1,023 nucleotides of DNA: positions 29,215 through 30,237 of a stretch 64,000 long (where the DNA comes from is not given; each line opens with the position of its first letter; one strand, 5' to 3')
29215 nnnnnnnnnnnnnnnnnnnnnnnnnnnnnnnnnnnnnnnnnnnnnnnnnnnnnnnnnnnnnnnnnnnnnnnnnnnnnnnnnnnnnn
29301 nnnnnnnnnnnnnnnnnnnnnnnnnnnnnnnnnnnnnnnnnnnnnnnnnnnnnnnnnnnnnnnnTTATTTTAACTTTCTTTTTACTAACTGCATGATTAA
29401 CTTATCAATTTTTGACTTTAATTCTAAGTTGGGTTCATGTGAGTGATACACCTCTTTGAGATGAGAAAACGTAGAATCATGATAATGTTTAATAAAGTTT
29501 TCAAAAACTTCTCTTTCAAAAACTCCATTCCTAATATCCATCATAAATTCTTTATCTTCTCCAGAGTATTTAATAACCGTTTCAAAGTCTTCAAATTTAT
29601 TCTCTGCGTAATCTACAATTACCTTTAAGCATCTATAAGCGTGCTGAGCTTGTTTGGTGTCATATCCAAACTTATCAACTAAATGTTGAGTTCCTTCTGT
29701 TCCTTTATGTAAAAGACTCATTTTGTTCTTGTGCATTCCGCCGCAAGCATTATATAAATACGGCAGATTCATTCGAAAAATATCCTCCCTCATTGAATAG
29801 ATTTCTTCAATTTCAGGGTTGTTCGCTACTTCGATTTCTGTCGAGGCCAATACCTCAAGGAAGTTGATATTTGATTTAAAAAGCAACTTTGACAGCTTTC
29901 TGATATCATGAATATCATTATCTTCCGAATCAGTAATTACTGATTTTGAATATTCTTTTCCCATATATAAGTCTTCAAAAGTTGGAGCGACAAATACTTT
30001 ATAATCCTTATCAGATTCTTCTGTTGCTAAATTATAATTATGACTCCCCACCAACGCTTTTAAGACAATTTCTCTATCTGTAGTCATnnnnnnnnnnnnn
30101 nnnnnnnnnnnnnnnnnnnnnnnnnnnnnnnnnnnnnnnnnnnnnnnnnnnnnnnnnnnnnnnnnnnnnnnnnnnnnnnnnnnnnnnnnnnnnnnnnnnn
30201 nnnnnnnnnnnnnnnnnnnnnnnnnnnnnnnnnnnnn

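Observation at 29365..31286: Minimal nucleotidyltransferase next to a DEDDh 3'-5' exonuclease and a Cys-rich protein under an SPBRE promoter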

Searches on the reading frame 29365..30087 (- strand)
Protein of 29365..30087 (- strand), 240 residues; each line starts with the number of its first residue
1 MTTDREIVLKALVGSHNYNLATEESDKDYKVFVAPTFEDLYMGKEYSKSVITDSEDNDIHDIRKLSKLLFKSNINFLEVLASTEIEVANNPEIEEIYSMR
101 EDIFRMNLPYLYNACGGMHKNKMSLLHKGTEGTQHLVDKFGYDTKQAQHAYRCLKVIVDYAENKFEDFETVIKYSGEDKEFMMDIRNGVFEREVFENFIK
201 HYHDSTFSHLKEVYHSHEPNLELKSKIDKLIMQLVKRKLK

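Call 4: search_protein_families(library=pfam, proteins=[window:29365-30087:-], max_evalue=1)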
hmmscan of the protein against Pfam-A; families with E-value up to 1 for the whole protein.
window:29365-30087:- (240 aa): 4 families
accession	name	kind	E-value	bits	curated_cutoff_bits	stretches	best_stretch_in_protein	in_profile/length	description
PF10127.15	RlaP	-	6.7e-12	46.1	23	1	6-154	19-158/249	RNA repair pathway DNA polymerase beta family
PF13720.11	Acetyltransf_11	-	0.002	18.9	24.5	1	56-98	30-72/82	Udp N-acetylglucosamine O-acyltransferase; Domain 2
PF23432.1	DUF7118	-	0.025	14.2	27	1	134-207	12-89/357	Domain of unknown function (DUF7118)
PF01909.29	NTP_transf_2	-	0.032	15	21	1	11-104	18-86/93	Nucleotidyltransferase domain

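Call 7: search_dna_similar(query=window:29365-30087:-, collection=phages, mode=protein, max_rows=30)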
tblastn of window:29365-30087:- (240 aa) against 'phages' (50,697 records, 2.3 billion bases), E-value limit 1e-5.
Records with a match: 108; places in all: 108; records where one place covers at least 80% of the query: 89.
Best place of each record, by identity: 60-80% 6; <60% 102.
By first word of the organism name: Bacillus 97; Lysinibacillus 3; Brevibacillus 2; Geobacillus 2; Phage 2; Alicyclobacillus 1; Listeria 1.
By host as written in the record: Bacillus subtilis 20; Bacillus subtilis BEST7003 10; Bacillus anthracis Sterne 8; Bacillus cereus 6; Bacillus anthracis 6; Bacillus megaterium 4; Bacillus sp. 3; - 3; and 31 more.
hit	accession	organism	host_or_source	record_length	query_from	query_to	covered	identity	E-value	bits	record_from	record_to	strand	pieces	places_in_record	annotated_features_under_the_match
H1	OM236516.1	Bacillus phage FADO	Bacillus subtilis BEST7003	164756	5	236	97%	67.0%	4e-100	324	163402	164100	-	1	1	hypothetical protein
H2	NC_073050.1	Bacillus phage FADO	Bacillus subtilis BEST7003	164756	5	236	97%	67.0%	4e-100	324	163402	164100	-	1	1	hypothetical protein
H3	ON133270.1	Bacillus phage 2S-4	Rosselomorea vietnamensis FJAT-46955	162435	5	236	97%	66.5%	5e-100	323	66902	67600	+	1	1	none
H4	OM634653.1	Bacillus phage vB_BsuS_PJN02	Bacillus subtilis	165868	5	236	97%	66.5%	5e-100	323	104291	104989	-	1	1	putative nucleotidyltransferase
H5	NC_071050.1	Bacillus phage vB_BsuS_PJN02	Bacillus subtilis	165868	5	236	97%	66.5%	5e-100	323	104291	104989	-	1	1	nucleotidyltransferase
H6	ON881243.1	Bacillus phage PK-3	Bacillus sp.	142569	5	236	97%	66.5%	7e-100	323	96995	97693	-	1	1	nucleotidyltransferase domain-containing protein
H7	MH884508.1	Bacillus phage vB_BcoS-136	Bacillus cohnii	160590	4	239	98%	59.3%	3e-90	296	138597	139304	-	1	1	putative nucleotidyltransferase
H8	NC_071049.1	Bacillus phage vB_BcoS-136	Bacillus cohnii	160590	4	239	98%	59.3%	3e-90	296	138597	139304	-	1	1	nucleotidyltransferase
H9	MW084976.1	Bacillus phage Kirov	Bacillus cereus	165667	5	239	98%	53.1%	4e-75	252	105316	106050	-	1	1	putative nucleotidyltransferase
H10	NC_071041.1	Bacillus phage Kirov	Bacillus cereus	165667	5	239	98%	53.1%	4e-75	252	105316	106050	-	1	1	nucleotidyltransferase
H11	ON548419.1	Bacillus phage vB_BanS-Thrax3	Bacillus anthracis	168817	5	239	98%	53.1%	5e-75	252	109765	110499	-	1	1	nucleotidyltransferase domain-containing protein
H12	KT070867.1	Bacillus phage PBC2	Bacillus cereus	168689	5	239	98%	52.7%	1e-74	251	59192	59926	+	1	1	hypothetical protein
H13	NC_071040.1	Bacillus phage PBC2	Bacillus cereus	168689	5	239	98%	52.7%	1e-74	251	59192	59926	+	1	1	nucleotidyltransferase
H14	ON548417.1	Bacillus phage vB_BanS-Thrax1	Bacillus anthracis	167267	5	239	98%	51.8%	6e-74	249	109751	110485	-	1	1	nucleotidyltransferase domain-containing protein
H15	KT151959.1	Brevibacillus phage Sundance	Brevibacillus laterosporus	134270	1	239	100%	50.2%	8e-69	234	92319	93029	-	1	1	putative nucleotidyltransferase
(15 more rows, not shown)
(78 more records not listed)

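Call 9: get_annotated_region(hit=H5, flank=6000)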
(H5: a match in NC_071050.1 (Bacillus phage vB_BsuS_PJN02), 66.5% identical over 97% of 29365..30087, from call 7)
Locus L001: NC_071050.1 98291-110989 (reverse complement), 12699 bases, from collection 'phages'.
description: Bacillus phage vB_BsuS_PJN02, complete genome.
organism: Bacillus phage vB_BsuS_PJN02 (NCBI taxid 2920374)
taxonomy: Viruses; Duplodnaviria; Heunggongvirae; Uroviricota; Caudoviricetes; Zhangjivirus; Zhangjivirus PJN02
host: Bacillus subtilis; source: waste water; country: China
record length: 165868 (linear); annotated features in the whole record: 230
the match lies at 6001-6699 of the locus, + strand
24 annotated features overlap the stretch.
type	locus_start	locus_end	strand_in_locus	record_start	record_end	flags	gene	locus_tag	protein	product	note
CDS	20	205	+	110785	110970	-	-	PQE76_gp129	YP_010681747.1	hypothetical protein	-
CDS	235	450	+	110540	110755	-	-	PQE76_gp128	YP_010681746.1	hypothetical protein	-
CDS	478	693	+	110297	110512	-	-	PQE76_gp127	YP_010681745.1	hypothetical protein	-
CDS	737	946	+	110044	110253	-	-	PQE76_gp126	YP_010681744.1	hypothetical protein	-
CDS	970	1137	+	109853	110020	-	-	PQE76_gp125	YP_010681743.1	hypothetical protein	-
CDS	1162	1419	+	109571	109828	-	-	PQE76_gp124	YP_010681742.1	hypothetical protein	-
CDS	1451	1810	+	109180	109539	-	-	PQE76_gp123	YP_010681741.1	hypothetical protein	-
CDS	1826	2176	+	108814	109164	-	-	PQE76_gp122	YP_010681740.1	hypothetical protein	-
CDS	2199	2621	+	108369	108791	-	-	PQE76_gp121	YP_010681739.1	hypothetical protein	-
CDS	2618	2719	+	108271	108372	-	-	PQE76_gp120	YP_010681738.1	hypothetical protein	-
CDS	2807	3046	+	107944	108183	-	-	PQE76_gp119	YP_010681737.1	hypothetical protein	-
CDS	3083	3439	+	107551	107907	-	-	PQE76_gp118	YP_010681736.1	hypothetical protein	-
CDS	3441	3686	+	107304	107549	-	-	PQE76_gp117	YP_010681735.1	hypothetical protein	-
CDS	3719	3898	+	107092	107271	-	-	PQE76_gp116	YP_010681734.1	hypothetical protein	-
CDS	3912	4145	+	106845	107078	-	-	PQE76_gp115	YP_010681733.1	hypothetical protein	-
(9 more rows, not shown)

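Call 14: search_solved_structures(query=window:29365-30087:-, max_evalue=10, show_alignments=2)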
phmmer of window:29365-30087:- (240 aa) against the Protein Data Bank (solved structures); distinct sequences matched with E-value up to 10: 0.

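Call 17: search_protein_families(library=phrogs, proteins=[window:29365-30087:-], max_evalue=0.001)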
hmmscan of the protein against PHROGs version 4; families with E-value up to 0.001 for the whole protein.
window:29365-30087:- (240 aa): 3 families
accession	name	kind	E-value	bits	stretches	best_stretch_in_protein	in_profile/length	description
phrog_388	-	DNA, RNA and nucleotide metabolism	1.3e-32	114.3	1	4-130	35-163/351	nucleotidyltransferase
phrog_33308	-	unknown function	6e-07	30.2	1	9-63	27-84/241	-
phrog_14344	-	DNA, RNA and nucleotide metabolism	1.8e-06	28.9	1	12-128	34-152/262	nucleotidyltransferase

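Call 18: search_protein_families(library=ncbifam, proteins=[window:29365-30087:-], max_evalue=0.01)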
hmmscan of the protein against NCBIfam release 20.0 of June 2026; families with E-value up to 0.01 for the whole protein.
window:29365-30087:- (240 aa): 0 families

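Call 20: find_homologous_proteins(query=window:29365-30087:-, max_evalue=0.00001)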
Query window:29365-30087:- (240 aa): 863 proteins with E <= 0.00001 among 1007 candidates; the best 120 are listed.
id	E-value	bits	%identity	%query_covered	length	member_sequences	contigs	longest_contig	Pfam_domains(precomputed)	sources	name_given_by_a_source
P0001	2.8e-152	523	99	100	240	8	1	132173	PF10127.16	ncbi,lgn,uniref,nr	ncbi:hypothetical protein B4092_4860 [Bacillus licheniformis]|uniref:DNA polymerase beta superfamily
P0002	1.3e-133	462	87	100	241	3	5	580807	PF10127.16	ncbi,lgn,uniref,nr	ncbi:hypothetical protein FKN04_22840 [Bacillus glycinifermentans]|uniref:DNA polymerase beta superf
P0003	1.5e-115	403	75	98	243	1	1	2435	PF10127.16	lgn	-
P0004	3.1e-113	395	72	98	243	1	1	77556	PF10127.16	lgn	-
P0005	7.1e-113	394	73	98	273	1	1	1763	PF10127.16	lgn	-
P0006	6.6e-111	387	73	98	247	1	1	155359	PF10127.16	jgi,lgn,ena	-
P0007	8.5e-110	384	72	98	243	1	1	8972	PF10127.16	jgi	jgi:uncharacterized protein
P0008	1.5e-104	367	68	99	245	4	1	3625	PF10127.16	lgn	-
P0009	5.9e-102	358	68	99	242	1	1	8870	PF10127.16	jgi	jgi:hypothetical protein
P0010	2.5e-101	356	67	96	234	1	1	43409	PF10127.16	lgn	-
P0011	2.7e-100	353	67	98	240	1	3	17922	PF10127.16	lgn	-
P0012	2.8e-100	353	65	98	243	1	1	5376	PF10127.16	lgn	-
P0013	3.0e-100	353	66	100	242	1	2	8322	PF10127.16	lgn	-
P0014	4.4e-100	352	66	98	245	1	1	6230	PF10127.16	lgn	-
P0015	1.0e-99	351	65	98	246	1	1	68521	PF10127.16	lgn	-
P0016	7.2e-99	348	66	98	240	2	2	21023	PF10127.16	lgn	-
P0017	5.6e-98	345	65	98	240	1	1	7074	PF10127.16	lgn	-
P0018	3.1e-97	343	66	99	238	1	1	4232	PF10127.16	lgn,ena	-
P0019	3.6e-97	342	65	99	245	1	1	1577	PF10127.16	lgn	-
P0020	3.8e-97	342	63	98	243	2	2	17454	PF10127.16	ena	-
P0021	6.1e-97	342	64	98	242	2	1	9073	PF10127.16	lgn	-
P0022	9.0e-97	341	67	97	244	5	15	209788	PF10127.16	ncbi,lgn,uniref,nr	ncbi:nucleotidyltransferase domain-containing protein [Bacillus subtilis]|uniref:Nucleotidyltransfer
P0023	1.0e-96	341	66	98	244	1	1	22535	PF10127.16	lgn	-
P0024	1.1e-95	338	65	98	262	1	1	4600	PF10127.16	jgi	jgi:hypothetical protein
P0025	8.6e-95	335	61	98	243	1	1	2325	PF10127.16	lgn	-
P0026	1.2e-94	334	64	98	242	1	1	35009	PF10127.16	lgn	-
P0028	8.4e-94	331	65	98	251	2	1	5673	PF10127.16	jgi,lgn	-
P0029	1.1e-93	331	64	98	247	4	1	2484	PF10127.16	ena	-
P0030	3.4e-93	329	65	97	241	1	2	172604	PF10127.16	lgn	-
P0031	4.8e-93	329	64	98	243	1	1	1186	PF10127.16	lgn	-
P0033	1.1e-91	324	63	98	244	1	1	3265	PF10127.16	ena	-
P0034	1.6e-91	324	64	98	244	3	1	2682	PF10127.16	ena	-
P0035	1.9e-91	324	62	98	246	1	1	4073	PF10127.16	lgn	-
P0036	2.8e-91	323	61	99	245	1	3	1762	PF10127.16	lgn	-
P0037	9.1e-91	322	60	98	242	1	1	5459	PF10127.16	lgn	-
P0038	9.6e-91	321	64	98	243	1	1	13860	PF10127.16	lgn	-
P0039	1.0e-90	321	63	99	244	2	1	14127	PF10127.16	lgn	-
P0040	1.9e-90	320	63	98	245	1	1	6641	PF10127.16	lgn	-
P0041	2.3e-90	320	60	99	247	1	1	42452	PF10127.16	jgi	jgi:hypothetical protein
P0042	3.2e-90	320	64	98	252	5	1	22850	PF10127.16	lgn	-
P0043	1.3e-89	318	62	98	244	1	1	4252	PF10127.16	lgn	-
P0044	1.5e-89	318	61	98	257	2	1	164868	PF10127.16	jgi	jgi:uncharacterized protein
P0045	2.0e-89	317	59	98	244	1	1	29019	PF10127.16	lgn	-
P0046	2.6e-89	317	60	98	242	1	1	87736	PF10127.16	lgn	-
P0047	3.8e-89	316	62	100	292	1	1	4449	PF10127.16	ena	-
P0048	4.8e-89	316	60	99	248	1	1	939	PF10127.16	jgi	jgi:uncharacterized protein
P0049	5.0e-89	316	60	99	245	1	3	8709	PF10127.16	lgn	-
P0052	7.5e-89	315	59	99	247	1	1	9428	PF10127.16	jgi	jgi:hypothetical protein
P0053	1.2e-88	315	61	98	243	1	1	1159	PF10127.16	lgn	-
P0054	1.8e-88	314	59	98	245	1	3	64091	PF10127.16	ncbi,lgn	ncbi:MAG: nucleotidyltransferase domain-containing protein [Psychrobacillus sp.]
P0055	7.0e-88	312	59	98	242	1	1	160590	PF10127.16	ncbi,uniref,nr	ncbi:nucleotidyltransferase [Bacillus phage vB_BcoS-136]|uniref:Putative nucleotidyltransferase n=1 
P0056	2.1e-87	311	62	98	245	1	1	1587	PF10127.16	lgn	-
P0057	5.0e-87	309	59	97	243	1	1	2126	PF10127.16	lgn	-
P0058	1.7e-86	308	62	98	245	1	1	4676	PF10127.16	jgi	jgi:uncharacterized protein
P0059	9.2e-86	305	59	98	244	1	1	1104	PF10127.16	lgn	-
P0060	1.2e-85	305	59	98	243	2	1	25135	PF10127.16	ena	-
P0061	3.3e-85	303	60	99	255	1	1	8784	PF10127.16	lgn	-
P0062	4.3e-85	303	59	99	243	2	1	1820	PF10127.16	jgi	-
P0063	5.0e-85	303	60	99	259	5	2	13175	PF10127.16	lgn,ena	-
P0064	8.8e-85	302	58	98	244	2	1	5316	PF10127.16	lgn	-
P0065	1.3e-84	301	60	98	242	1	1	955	PF10127.16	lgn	-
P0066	2.3e-84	301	59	98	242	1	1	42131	PF10127.16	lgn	-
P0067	2.4e-84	301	59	96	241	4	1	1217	PF10127.16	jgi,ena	-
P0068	4.2e-84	300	58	98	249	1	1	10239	PF10127.16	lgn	-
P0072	2.0e-83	298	59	98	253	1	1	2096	PF10127.16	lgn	-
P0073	2.1e-83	297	58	100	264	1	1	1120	PF10127.16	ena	-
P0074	3.7e-83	297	58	97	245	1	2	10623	PF10127.16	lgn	-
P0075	5.9e-83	296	59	97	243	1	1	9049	PF10127.16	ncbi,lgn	-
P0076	6.6e-83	296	60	98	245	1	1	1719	PF10127.16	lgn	-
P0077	6.9e-83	296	57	98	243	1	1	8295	PF10127.16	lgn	-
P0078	7.6e-83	296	59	98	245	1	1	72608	PF10127.16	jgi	-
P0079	1.0e-82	295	57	100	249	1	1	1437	PF10127.16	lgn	-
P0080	1.4e-82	295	59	98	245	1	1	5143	PF10127.16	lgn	-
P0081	2.7e-81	291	57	98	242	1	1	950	PF10127.16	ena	-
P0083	4.5e-81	290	59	98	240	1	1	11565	PF10127.16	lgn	-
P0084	7.4e-81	289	56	98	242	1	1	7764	PF10127.16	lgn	-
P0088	1.0e-80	289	54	98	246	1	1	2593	PF10127.16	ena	-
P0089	1.3e-80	288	56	98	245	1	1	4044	PF10127.16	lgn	-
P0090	1.3e-80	288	57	98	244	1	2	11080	PF10127.16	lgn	-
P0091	4.1e-80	287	55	98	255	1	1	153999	PF10127.16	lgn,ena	-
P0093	5.2e-80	286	56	98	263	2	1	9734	PF10127.16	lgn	-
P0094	7.0e-80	286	56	97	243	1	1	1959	PF10127.16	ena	-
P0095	1.9e-79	285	57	99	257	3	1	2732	PF10127.16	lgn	-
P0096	2.3e-79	284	57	98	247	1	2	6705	PF10127.16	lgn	-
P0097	3.1e-79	284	57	99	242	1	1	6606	PF10127.16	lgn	-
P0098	3.7e-79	284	56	98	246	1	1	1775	PF10127.16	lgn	-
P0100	4.9e-79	283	60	97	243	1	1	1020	PF10127.16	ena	-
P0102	4.1e-78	280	55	97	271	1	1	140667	PF10127.16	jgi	jgi:hypothetical protein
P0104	4.0e-77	277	55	98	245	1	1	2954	PF10127.16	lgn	-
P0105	3.4e-76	274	53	98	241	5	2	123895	PF10127.16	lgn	-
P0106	9.2e-76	272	57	98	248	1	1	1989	PF10127.16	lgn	-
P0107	1.6e-74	268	53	98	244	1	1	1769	PF10127.16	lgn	-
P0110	1.5e-72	262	54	98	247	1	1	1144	PF10127.16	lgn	-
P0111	2.6e-72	261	54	98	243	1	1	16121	PF10127.16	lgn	-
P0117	6.8e-71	257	49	99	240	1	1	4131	PF10127.16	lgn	-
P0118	2.0e-70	255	51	98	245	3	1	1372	PF10127.16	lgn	-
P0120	8.7e-70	253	52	98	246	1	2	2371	PF10127.16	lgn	-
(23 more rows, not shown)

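Call 31: find_related_loci(query=A2, collection=viral_contigs, flank=10000)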
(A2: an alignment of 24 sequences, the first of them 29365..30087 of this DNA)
Query A2 (240 aa) in viral_contigs; peptide patterns used: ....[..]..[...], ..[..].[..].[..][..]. (x = any residue, [..] = any of these).
240 stretches matched a pattern; 110 encode a relative of the query (tblastn E <= 1e-3); the best 80 are kept; 79 distinct loci.
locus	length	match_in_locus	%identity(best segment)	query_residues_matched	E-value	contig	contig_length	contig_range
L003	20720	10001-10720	99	1-240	6e-160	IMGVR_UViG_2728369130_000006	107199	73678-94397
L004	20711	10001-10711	73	4-239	7e-117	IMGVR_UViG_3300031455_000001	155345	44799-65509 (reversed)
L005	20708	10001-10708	59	5-239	3e-88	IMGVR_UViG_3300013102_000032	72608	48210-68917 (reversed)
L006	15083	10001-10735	53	5-239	1e-79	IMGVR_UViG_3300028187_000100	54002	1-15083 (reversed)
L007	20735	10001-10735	53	5-239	1e-78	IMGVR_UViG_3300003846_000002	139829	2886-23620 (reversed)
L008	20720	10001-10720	52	4-239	1e-77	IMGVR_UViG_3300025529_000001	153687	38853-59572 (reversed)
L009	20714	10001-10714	51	1-240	2e-74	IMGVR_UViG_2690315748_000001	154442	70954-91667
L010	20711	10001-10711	50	1-239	5e-72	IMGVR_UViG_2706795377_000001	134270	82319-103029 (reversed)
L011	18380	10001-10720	48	4-240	8e-72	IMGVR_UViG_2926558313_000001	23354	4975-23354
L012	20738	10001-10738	48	4-239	1e-71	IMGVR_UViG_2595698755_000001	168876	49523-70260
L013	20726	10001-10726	48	5-239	1e-70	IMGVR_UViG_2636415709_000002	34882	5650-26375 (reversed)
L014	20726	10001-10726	48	5-239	1e-70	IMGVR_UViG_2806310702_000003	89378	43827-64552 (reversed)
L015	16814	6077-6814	50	4-239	3e-70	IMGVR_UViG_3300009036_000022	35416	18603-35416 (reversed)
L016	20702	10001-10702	44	4-239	1e-67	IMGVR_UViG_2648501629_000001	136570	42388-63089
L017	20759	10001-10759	45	1-239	6e-67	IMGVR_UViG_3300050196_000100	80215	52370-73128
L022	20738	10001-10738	45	5-239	2e-60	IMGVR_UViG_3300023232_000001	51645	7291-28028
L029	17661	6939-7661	38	4-240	1e-45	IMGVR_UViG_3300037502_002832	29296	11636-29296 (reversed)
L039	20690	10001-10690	39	5-239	1e-38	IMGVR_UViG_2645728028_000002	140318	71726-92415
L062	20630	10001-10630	23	26-236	6e-8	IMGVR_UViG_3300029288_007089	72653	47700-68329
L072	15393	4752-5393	26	26-239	9e-7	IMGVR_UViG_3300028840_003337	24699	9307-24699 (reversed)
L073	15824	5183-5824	26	26-239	9e-7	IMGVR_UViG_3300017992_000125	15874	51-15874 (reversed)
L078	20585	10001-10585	25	7-193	1e-6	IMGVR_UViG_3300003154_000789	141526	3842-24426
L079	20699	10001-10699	27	4-240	2e-6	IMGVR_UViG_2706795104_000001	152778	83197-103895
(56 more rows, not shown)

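Call 44: predict_structure(alignment_id=A2)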
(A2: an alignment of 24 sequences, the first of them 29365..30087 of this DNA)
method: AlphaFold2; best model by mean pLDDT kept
length: 240 residues; sequences in the alignment: 24
mean_pLDDT: 93.4   pTM: 0.87
mean pLDDT of the five models: 93.4, 93.2, 93.0, 92.1, 91.8
residues with pLDDT >= 90: 208; 70-90: 29; 50-70: 3; < 50: 0
segments of 3 or more residues with pLDDT < 50: none
pLDDT, mean of each block of 10 residues (from residue 1): 82 92 91 94 93 92 95 90 88 95 96 97 92 92 96 97 94 93 96 97 98 98 98 90
secondary structure, 60 per line:
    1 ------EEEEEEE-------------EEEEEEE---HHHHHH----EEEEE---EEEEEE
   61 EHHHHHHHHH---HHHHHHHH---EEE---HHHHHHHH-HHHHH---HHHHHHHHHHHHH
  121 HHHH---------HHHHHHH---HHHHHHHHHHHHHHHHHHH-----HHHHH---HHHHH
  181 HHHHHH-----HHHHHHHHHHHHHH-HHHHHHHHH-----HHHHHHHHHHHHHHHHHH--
elements in order: E7-13 E27-33 H37-42 E47-51 E55-61 H62-70 H74-81 E85-87 H91-98 H100-104 H108-124 H134-140 H144-162 H168-172 H176-186 H192-205 H207-215 H221-238
